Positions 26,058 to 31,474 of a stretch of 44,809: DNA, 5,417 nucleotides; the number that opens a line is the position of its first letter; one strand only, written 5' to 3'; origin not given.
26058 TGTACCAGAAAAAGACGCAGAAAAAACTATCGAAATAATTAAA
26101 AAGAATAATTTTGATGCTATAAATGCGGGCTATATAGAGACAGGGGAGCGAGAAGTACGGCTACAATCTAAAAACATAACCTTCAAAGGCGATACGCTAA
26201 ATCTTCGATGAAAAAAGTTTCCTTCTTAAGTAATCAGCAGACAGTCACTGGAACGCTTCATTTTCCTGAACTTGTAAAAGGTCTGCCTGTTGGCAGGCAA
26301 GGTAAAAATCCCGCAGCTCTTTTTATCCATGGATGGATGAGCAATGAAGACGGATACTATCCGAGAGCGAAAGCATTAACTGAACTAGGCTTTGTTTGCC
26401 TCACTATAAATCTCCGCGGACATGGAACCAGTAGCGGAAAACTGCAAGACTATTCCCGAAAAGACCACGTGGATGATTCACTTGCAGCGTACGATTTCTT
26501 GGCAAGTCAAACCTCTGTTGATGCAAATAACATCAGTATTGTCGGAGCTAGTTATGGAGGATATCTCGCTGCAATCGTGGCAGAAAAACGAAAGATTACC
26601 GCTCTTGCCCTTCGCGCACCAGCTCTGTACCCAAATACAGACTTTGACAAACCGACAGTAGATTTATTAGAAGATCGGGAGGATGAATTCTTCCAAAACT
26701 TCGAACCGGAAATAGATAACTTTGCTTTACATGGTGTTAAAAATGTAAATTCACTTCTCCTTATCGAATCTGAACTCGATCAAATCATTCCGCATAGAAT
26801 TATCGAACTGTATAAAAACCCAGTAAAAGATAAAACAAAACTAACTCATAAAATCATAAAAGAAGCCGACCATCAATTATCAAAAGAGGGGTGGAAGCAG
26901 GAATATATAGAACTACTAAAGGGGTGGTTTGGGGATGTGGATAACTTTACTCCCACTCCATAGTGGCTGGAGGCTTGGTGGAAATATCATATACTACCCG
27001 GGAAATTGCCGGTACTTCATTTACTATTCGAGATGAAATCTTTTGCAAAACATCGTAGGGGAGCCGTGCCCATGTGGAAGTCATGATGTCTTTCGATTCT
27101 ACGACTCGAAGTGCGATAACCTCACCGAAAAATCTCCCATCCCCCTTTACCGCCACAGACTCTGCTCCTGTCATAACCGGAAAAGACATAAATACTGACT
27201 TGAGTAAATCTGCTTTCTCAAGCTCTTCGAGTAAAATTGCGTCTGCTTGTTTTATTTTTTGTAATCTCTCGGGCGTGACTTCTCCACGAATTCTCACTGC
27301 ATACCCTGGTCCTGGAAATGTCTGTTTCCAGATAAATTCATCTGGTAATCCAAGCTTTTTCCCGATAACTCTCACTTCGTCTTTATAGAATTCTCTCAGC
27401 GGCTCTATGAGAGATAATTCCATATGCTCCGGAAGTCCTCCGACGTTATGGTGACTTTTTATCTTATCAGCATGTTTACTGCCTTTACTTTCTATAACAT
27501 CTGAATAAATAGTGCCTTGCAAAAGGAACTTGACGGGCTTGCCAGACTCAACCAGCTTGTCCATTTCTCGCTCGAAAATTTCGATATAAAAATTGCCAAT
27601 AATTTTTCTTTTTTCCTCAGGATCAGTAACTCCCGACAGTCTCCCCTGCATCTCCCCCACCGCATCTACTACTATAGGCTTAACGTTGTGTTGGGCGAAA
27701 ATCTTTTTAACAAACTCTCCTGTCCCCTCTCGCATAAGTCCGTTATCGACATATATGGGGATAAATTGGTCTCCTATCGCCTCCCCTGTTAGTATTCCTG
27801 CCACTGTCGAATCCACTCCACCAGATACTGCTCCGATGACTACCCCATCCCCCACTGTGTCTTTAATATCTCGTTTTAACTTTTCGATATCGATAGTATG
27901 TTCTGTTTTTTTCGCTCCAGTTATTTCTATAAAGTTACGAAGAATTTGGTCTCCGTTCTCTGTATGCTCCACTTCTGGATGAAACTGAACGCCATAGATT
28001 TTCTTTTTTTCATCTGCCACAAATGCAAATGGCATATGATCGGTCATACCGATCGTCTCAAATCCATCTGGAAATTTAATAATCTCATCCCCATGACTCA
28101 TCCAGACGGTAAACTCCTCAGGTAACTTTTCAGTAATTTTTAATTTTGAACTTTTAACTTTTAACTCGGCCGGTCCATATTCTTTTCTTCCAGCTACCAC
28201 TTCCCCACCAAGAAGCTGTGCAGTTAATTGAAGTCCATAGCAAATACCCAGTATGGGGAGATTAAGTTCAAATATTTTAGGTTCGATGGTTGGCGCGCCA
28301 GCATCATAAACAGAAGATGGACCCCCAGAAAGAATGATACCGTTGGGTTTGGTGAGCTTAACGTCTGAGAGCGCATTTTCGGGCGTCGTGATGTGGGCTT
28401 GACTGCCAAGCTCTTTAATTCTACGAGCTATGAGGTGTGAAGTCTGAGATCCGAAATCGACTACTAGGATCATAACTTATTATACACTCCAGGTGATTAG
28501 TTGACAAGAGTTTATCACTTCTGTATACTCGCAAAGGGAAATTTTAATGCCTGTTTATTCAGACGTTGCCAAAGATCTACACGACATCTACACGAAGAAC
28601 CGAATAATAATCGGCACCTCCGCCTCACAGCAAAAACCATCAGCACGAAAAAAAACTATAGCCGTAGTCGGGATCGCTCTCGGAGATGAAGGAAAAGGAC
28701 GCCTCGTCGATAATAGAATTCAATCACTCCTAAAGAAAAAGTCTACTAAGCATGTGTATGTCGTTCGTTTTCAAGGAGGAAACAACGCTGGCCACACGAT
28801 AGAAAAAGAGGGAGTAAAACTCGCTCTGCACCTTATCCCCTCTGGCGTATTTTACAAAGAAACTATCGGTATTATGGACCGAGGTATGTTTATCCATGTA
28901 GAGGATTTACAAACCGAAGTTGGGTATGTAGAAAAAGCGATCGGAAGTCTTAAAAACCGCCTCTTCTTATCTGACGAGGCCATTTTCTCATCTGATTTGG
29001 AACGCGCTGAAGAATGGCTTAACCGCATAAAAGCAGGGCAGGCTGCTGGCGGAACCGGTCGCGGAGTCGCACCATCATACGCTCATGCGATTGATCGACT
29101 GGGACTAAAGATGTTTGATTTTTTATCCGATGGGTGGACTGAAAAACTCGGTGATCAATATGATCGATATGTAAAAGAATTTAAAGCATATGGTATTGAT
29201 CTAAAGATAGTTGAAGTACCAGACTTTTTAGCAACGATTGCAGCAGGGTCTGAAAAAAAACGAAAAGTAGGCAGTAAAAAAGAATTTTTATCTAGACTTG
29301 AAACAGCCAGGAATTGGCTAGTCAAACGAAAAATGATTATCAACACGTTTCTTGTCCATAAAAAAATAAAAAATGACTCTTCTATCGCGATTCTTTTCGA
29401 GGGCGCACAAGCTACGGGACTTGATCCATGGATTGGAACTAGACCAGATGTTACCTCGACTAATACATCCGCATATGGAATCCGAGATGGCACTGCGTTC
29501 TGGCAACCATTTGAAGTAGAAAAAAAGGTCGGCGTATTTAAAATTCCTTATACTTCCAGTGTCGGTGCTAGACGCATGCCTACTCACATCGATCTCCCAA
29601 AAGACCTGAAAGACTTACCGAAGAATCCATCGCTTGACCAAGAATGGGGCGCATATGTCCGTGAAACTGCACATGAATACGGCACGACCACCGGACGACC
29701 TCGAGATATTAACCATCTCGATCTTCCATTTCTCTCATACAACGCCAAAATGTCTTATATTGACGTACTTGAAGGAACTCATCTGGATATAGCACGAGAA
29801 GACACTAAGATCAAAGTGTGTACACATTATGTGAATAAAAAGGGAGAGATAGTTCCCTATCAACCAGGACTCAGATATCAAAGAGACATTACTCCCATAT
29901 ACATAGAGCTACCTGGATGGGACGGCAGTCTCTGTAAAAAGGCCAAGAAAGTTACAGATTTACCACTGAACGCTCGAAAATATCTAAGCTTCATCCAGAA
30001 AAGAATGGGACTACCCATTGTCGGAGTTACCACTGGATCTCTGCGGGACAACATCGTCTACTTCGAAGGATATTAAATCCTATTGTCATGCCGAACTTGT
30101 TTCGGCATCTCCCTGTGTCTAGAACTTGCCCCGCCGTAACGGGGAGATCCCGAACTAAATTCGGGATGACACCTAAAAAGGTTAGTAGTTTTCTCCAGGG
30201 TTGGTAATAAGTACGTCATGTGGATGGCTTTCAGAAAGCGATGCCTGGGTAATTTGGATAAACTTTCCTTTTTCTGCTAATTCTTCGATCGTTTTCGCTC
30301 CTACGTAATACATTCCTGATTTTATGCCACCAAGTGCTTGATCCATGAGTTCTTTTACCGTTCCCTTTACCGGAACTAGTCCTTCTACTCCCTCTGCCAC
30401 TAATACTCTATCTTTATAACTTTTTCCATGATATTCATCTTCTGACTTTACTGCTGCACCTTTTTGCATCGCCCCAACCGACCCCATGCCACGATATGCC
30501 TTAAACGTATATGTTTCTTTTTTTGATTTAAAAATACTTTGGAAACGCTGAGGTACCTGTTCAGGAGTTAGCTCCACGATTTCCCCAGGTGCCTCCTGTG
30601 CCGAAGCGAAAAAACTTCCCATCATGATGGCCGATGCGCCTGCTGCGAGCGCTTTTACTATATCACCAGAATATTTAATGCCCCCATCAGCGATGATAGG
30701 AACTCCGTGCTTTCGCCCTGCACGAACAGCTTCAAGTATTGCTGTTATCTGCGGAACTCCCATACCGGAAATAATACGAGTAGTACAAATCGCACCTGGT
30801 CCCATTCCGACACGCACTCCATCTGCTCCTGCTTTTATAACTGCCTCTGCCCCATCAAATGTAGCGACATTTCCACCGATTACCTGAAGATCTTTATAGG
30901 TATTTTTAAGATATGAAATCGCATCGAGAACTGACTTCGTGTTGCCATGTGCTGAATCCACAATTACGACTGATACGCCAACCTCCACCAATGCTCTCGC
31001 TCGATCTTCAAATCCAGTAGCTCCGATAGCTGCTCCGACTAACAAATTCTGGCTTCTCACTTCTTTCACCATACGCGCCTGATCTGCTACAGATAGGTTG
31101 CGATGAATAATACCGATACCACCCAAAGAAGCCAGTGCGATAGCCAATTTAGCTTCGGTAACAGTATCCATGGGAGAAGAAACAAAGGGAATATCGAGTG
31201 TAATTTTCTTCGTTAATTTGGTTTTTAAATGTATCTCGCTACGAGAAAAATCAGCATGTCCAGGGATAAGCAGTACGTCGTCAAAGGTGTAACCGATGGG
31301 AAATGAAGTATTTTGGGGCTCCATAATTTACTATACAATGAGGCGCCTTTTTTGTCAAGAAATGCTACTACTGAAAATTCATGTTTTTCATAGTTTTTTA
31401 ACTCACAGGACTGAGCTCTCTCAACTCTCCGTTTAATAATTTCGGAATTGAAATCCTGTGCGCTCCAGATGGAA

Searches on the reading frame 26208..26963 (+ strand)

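Call 58: search_protein_families(library=pfam, proteins=[window:26208-26963:+], max_evalue=0.00001)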
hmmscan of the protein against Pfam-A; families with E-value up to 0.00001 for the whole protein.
window:26208-26963:+ (251 aa): 7 families
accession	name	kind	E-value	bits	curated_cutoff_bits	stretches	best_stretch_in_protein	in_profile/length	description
PF00326.27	Peptidase_S9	-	1e-16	61.5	22.6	1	53-242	6-207/213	Prolyl oligopeptidase family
PF12146.15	Hydrolase_4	-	3.6e-13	49.8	27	1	38-154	8-126/239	Serine aminopeptidase, S33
PF00561.26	Abhydrolase_1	-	4.4e-12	46.6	25.8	1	38-153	4-119/245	alpha/beta hydrolase fold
PF12697.13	Abhydrolase_6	-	1.4e-09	39.4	26.3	1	38-140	2-99/217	Alpha/beta hydrolase family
PF02129.25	Peptidase_S15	-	1.3e-07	32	23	1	55-128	45-116/262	X-Pro dipeptidyl-peptidase (S15 family)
PF20434.5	BD-FAE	-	4.1e-06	26.9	26.8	1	26-134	5-116/215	BD-FAE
PF07859.19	Abhydrolase_3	-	8.4e-06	26.1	25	1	87-152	48-121/210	alpha/beta hydrolase fold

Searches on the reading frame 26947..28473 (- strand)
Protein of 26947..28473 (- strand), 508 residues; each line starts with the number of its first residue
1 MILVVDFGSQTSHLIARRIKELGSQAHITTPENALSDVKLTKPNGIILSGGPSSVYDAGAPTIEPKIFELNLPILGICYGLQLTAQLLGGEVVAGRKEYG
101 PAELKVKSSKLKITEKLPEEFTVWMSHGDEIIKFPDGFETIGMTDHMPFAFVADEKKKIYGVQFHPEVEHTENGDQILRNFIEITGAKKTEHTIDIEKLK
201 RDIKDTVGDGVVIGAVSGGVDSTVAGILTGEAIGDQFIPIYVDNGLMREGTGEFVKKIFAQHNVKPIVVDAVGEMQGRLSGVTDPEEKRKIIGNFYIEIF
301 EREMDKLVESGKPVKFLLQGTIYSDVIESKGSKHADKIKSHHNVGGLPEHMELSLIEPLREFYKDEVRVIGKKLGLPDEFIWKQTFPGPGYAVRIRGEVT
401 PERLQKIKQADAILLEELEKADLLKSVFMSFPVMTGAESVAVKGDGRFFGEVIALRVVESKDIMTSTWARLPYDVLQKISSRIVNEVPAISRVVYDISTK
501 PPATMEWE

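Call 58: search_protein_families(library=pfam, proteins=[window:26947-28473:-], max_evalue=0.00001)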
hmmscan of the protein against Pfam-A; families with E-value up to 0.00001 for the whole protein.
window:26947-28473:- (508 aa): 4 families
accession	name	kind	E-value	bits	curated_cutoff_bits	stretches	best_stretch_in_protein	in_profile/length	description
PF00117.34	GATase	-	3.7e-45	154.4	22.8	1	3-182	1-187/190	Glutamine amidotransferase class-I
PF00958.27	GMP_synt_C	-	4.8e-34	116.7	27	1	416-507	1-92/92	GMP synthase C terminal domain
PF07722.19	Peptidase_C26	-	3.1e-06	27.6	20.5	0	66-167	100-219/219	Peptidase C26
PF02540.23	NAD_synthase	-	4.8e-06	26.3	21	0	198-240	8-50/242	NAD synthase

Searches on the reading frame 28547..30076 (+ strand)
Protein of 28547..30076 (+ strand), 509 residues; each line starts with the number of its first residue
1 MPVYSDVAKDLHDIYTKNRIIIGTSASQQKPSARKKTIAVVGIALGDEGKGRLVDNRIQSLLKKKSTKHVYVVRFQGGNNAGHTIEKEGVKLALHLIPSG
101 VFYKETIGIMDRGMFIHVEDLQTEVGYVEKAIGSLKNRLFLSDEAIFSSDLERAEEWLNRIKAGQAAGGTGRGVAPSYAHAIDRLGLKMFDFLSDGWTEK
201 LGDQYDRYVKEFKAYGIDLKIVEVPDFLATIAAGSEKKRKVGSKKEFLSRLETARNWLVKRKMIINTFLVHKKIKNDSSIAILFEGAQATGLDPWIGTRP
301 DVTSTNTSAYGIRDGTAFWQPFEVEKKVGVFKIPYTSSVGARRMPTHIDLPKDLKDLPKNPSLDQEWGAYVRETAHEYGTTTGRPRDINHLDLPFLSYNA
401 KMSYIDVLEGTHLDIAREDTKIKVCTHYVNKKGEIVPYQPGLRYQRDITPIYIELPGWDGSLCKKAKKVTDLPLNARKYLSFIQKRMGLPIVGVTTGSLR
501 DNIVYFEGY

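Call 7: search_protein_families(library=pfam, proteins=[window:28547-30076:+], max_evalue=0.01)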
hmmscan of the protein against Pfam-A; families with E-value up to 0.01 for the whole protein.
window:28547-30076:+ (509 aa): 1 family
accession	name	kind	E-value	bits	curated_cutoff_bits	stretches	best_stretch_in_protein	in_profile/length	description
PF00709.27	Adenylsucc_synt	-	1.2e-84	284.9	27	1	39-503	1-415/416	Adenylosuccinate synthetase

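Call 8: search_protein_families(library=ncbifam, proteins=[window:28547-30076:+], max_evalue=0.01)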
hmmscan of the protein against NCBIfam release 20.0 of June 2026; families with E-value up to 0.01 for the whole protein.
window:28547-30076:+ (509 aa): 6 families
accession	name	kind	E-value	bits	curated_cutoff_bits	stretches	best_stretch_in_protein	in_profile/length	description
NF002223.0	PRK01117.1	equivalog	1e-75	255.2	402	1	36-505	2-423/430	adenylosuccinate synthase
TIGR00184.1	purA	equivalog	3.7e-70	236.9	395.55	1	40-504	2-418/425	adenylosuccinate synthase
NF010355.0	PRK13783.1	equivalog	7e-60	203.3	445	2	261-504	191-402/404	adenylosuccinate synthase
NF010357.0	PRK13785.1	equivalog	1.1e-50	172.7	700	1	37-506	2-450/455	adenylosuccinate synthase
NF003295.0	PRK04293.1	equivalog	1.6e-25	89.7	368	2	39-184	5-138/337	adenylosuccinate synthetase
NF038379.2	amino_Aden_PurZ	exception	1.6e-11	44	300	1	39-192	3-148/293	succino-amino-deoxyadenylate synthase PurZ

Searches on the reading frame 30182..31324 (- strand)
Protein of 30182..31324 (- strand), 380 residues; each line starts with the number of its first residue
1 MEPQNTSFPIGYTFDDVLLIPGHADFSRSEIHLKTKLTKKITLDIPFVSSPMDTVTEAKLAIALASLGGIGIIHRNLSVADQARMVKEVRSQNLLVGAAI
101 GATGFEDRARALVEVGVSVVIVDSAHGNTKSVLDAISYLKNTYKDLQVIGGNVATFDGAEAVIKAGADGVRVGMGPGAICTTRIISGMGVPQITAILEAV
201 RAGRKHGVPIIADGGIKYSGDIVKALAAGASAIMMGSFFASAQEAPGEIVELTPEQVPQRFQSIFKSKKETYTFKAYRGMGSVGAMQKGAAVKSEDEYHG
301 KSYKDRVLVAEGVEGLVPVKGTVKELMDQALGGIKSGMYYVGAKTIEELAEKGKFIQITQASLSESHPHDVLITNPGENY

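Call 7: search_protein_families(library=pfam, proteins=[window:30182-31324:-], max_evalue=0.01)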
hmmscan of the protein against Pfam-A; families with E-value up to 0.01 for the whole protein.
window:30182-31324:- (380 aa): 7 families
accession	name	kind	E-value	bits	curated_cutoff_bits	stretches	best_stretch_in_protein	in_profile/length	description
PF00478.31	IMPDH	-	1e-128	429.7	25.6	1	11-369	1-345/345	IMP dehydrogenase / GMP reductase domain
PF03060.21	NMO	-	1.1e-09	38.6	28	1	103-246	101-232/331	Nitronate monooxygenase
PF01070.24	FMN_dh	-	3.5e-07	30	24.9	1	132-248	206-314/350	FMN-dependent dehydrogenase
PF01645.23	Glu_synthase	-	0.00016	21.4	20.4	1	160-237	221-305/369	Conserved region in glutamate synthase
PF05690.20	ThiG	-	0.0011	18.8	23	1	183-244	154-212/247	Thiazole biosynthesis protein ThiG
PF00977.27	His_biosynth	-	0.0012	18.8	23.6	0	200-248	65-114/228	Histidine biosynthesis protein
PF01180.27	DHO_dh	-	0.0019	17.9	27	1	194-239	227-272/291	Dihydroorotate dehydrogenase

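Call 8: search_protein_families(library=ncbifam, proteins=[window:30182-31324:-], max_evalue=0.01)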
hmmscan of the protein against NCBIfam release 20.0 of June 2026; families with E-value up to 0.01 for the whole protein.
window:30182-31324:- (380 aa): 25 families
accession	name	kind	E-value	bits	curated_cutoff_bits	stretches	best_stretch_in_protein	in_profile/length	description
TIGR01302.1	IMP_dehydrog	equivalog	3e-117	392.2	481.5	2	92-350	211-449/450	IMP dehydrogenase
NF005311.0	PRK06843.1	equivalog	8.1e-95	318.1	779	2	93-372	141-401/404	inosine 5-monophosphate dehydrogenase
NF052358.1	GMPRedGuaB1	equivalog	1.3e-62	212.6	675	2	94-355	216-461/479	GMP reductase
NF005869.0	PRK07807.1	equivalog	4.9e-62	210.5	549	2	93-368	215-474/479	GuaB1 family IMP dehydrogenase-related protein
NF005493.0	PRK07107.1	equivalog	6.4e-58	196.5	585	2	92-375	230-495/502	IMP dehydrogenase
TIGR01303.1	IMP_DH_rel_1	equivalog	2.7e-55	188.1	562.75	2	94-369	214-473/475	GuaB1 family IMP dehydrogenase-related protein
NF003470.0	PRK05096.1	equivalog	3.3e-53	181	397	1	13-360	10-338/347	GMP reductase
TIGR01305.1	GMP_reduct_1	equivalog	1.1e-47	162.8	492.15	1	13-361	9-338/343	GMP reductase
NF003966.0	PRK05458.1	equivalog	2.2e-46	158.7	344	1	12-272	6-267/327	GMP reductase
TIGR01306.1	GMP_reduct_2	equivalog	7e-41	140.8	465.65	1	13-266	3-257/321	GMP reductase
TIGR01304.1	IMP_DH_rel_2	equivalog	6.6e-33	114.4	342.1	2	84-248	120-295/365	GuaB3 family IMP dehydrogenase-related protein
TIGR03151.1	enACPred_II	equivalog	3.1e-09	36.6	453.1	1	34-245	1-199/307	enoyl-[acyl-carrier-protein] reductase FabK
NF008398.0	PRK11197.1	subfamily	1.3e-07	30.7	376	1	136-248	237-341/381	L-lactate dehydrogenase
TIGR02151.1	IPP_isom_2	equivalog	5.5e-07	28.8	281.3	1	185-244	239-296/338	type 2 isopentenyl-diphosphate Delta-isomerase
NF033901.1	L_lactate_LldD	exception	4.9e-06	25.8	550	1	136-248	237-341/377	FMN-dependent L-lactate dehydrogenase LldD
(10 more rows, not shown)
